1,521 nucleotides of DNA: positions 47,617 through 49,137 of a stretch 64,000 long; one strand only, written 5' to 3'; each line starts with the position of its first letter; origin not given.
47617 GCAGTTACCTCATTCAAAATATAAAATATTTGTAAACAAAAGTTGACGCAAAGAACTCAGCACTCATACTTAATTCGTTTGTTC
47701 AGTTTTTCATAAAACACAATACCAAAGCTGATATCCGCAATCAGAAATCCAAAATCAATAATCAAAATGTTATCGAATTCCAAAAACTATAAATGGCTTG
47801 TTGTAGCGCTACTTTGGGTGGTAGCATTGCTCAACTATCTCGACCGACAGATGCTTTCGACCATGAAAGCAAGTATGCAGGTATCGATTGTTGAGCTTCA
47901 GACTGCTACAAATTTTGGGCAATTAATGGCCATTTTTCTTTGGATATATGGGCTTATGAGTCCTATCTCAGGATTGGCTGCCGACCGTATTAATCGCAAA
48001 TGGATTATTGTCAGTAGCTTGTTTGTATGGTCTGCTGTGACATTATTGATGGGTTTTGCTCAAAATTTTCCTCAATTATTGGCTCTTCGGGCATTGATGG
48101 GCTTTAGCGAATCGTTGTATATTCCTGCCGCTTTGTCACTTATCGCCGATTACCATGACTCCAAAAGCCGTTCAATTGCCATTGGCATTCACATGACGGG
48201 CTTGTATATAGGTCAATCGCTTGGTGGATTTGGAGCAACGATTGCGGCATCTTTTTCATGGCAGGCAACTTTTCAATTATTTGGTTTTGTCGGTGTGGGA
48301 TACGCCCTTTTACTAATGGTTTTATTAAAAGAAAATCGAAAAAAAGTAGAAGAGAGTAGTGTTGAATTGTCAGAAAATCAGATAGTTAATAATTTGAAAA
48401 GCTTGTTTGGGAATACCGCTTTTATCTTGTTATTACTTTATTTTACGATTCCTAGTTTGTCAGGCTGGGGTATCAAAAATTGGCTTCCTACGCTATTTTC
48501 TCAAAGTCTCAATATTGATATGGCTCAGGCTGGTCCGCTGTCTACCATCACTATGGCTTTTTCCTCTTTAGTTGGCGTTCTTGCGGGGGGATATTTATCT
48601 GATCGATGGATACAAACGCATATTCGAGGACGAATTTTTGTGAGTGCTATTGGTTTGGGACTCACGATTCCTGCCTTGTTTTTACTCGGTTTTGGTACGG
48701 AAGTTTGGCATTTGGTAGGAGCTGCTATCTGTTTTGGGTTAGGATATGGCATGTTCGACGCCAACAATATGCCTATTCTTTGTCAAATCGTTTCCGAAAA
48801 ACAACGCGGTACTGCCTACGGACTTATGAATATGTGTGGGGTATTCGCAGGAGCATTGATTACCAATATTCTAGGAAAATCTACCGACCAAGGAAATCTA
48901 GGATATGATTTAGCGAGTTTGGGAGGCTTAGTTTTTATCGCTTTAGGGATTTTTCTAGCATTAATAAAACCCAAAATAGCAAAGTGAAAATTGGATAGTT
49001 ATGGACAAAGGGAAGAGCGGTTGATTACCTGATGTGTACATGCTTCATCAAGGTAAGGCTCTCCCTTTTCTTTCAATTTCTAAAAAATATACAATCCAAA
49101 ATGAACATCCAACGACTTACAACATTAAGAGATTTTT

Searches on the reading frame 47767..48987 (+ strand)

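Call 78: search_protein_families(library=pfam, proteins=[window:47767-48987:+], max_evalue=0.001)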
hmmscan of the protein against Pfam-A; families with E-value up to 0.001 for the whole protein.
window:47767-48987:+ (406 aa): 2 families
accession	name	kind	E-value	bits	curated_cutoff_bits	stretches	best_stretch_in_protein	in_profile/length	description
PF07690.21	MFS_1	-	5.1e-53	180.6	33.4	1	16-364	1-345/347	Major Facilitator Superfamily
PF03137.26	OATP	-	1.7e-08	33.7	25.8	1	191-292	266-371/545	Organic Anion Transporter Polypeptide (OATP) family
